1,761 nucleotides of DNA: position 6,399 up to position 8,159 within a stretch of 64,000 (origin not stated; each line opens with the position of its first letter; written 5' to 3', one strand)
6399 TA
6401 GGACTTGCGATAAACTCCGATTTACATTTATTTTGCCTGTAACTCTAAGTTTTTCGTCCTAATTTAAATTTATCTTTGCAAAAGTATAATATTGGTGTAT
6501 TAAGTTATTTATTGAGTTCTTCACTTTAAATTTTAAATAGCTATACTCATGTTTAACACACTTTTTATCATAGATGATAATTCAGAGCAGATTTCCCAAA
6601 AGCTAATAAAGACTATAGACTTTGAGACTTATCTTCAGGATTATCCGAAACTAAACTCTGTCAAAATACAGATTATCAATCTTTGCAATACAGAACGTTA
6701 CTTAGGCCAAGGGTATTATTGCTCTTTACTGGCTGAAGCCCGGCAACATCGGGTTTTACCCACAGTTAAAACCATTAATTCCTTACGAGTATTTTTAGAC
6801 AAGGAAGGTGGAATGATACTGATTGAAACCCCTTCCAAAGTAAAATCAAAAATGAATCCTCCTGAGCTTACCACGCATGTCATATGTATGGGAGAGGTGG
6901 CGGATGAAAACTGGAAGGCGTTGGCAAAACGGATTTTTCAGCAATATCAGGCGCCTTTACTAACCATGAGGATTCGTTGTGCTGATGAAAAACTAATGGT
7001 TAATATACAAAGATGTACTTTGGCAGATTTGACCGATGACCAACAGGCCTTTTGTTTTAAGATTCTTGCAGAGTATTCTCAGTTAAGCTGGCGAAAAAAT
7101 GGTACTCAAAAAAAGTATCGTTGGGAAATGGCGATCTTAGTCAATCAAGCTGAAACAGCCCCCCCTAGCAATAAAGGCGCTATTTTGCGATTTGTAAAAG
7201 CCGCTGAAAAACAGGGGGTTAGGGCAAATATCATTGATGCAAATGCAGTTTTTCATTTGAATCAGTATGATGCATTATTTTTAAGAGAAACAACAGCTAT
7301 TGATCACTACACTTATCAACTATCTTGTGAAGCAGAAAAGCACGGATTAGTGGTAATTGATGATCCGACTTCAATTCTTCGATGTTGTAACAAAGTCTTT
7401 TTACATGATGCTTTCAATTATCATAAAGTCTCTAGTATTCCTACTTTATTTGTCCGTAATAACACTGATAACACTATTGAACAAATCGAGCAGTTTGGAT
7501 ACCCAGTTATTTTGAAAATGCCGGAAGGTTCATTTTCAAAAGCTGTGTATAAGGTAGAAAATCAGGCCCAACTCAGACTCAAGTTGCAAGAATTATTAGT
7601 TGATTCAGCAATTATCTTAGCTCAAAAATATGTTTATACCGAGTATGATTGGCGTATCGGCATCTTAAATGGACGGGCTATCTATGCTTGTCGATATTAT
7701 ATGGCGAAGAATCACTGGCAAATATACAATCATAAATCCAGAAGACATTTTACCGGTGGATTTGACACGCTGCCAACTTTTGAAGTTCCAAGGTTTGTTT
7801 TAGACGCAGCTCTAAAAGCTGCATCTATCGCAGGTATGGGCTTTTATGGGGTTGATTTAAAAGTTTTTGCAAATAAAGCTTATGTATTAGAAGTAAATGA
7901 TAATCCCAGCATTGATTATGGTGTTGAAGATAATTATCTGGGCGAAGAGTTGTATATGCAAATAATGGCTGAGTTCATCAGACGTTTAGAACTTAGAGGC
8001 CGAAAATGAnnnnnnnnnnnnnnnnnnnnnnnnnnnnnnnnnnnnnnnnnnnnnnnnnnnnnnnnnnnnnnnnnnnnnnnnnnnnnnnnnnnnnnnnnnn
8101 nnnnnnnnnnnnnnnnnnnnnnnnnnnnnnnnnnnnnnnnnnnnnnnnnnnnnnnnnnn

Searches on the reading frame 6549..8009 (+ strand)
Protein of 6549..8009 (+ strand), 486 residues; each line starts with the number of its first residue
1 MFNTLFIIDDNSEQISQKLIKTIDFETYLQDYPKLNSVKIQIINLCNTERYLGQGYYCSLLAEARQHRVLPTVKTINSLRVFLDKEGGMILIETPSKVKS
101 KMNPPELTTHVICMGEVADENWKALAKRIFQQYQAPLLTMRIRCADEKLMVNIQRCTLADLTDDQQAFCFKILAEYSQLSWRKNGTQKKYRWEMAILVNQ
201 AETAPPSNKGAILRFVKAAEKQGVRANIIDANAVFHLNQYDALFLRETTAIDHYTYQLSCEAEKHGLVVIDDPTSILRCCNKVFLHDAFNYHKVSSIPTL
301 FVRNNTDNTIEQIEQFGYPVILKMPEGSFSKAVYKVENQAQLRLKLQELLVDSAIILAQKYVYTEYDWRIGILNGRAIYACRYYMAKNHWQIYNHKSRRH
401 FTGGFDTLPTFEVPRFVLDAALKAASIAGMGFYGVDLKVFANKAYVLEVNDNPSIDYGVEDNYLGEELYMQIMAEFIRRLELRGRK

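Call 36: search_protein_families(library=pfam, proteins=[window:6549-8009:+], max_evalue=0.001)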
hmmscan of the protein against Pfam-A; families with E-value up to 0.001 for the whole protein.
window:6549-8009:+ (486 aa): 4 families
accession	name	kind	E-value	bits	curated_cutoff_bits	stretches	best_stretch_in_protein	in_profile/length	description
PF14401.11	RLAN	-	5.6e-34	117.4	25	1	26-170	2-148/150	RimK-like ATPgrasp N-terminal domain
PF08443.16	RimK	-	8.6e-08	32.4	21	1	304-456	28-170/188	RimK-like ATP-grasp domain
PF02655.19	ATP-grasp_3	-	6e-05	23.6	23.2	1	280-450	2-154/160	ATP-grasp domain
PF07478.18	Dala_Dala_lig_C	-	0.00054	20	24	0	305-453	24-176/204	D-ala D-ala ligase C-terminus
